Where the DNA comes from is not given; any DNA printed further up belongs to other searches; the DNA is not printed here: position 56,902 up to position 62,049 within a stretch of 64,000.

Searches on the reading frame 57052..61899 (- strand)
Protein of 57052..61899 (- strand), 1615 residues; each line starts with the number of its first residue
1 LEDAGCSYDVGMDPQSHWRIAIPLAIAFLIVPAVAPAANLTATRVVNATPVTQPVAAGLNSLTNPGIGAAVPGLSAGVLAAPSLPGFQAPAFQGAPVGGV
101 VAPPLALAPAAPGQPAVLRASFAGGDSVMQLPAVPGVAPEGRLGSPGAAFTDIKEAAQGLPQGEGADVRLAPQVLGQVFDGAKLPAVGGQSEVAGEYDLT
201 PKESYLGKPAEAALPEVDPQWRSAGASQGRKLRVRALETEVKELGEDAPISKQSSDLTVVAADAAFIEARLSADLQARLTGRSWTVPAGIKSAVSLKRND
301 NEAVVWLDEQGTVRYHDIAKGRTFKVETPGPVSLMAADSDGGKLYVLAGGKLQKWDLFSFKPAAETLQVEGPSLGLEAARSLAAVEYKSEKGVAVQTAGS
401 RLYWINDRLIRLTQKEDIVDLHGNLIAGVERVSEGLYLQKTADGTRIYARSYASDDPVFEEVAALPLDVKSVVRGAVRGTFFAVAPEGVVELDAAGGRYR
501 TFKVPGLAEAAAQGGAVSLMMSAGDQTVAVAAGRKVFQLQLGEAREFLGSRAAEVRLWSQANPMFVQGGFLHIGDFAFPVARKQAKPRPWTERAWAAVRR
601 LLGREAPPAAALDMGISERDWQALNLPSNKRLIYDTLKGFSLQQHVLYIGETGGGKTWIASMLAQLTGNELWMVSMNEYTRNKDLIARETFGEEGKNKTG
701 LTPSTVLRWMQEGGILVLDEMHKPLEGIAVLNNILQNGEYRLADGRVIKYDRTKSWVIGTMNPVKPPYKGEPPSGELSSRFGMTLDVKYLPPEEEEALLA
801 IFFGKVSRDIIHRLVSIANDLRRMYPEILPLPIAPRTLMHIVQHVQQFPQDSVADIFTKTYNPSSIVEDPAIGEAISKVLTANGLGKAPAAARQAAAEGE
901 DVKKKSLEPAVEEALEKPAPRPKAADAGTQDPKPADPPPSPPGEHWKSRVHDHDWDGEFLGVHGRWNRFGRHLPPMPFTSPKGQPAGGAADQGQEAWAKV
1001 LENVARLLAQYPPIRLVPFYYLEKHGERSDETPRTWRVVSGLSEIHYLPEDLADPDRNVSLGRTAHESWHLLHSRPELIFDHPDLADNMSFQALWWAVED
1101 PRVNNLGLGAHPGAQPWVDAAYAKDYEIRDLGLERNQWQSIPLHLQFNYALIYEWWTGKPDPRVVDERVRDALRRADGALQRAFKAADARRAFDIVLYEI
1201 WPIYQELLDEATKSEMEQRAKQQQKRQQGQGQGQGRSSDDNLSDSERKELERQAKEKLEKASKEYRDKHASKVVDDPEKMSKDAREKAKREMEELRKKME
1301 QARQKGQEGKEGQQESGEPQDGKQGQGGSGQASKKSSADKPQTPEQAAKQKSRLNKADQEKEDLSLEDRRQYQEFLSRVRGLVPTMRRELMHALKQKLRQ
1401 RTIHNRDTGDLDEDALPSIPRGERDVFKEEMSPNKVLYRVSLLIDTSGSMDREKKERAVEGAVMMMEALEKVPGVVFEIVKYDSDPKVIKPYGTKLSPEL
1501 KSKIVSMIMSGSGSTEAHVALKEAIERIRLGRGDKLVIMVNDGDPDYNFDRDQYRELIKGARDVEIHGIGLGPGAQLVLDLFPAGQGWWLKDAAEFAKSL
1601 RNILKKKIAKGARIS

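Call 60: search_protein_families(library=pfam, proteins=[window:57052-61899:-], max_evalue=0.00001)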
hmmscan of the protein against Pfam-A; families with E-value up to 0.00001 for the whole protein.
window:57052-61899:- (1615 aa): 4 families
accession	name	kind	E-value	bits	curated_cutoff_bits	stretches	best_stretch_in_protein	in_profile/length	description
PF07728.20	AAA_5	-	5.1e-18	65.9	22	1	645-781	1-139/139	AAA domain (dynein-related subfamily)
PF00092.34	VWA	-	7.6e-09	36.5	23.8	1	1442-1572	4-140/174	von Willebrand factor type A domain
PF00158.32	Sigma54_activat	-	2.9e-06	27.5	20.2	1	638-741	17-123/168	Sigma-54 interaction domain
PF13519.12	VWA_2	-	4.4e-06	27.7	27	0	1442-1543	3-106/107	von Willebrand factor type A domain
